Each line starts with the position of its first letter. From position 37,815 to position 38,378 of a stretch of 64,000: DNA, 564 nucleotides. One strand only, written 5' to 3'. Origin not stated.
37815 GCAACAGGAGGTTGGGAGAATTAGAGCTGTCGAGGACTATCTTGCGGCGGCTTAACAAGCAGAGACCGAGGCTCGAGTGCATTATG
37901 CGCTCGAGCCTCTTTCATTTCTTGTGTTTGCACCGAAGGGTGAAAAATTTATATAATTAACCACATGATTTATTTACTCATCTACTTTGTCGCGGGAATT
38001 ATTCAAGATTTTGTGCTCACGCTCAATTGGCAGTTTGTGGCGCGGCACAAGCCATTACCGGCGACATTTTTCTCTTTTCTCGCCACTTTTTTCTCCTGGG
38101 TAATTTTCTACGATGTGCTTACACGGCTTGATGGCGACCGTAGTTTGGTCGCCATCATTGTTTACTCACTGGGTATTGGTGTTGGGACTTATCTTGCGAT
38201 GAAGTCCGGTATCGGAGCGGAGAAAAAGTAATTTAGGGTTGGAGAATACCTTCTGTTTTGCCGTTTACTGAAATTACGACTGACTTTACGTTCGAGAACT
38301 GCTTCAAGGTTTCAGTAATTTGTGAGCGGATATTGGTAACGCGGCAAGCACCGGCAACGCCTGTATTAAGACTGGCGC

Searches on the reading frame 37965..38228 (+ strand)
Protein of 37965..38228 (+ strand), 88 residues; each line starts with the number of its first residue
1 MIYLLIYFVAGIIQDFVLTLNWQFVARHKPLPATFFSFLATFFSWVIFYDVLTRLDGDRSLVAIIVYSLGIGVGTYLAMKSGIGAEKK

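Call 90: search_protein_families(library=pfam, proteins=[window:37965-38228:+], max_evalue=0.1)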
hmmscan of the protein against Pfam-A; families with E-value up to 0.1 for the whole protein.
window:37965-38228:+ (88 aa): 1 family
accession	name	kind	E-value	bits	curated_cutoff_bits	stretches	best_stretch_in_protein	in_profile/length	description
PF18955.5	DUF5698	-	3.8e-05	24.5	27.5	1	22-77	4-56/58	Domain of unknown function (DUF5698)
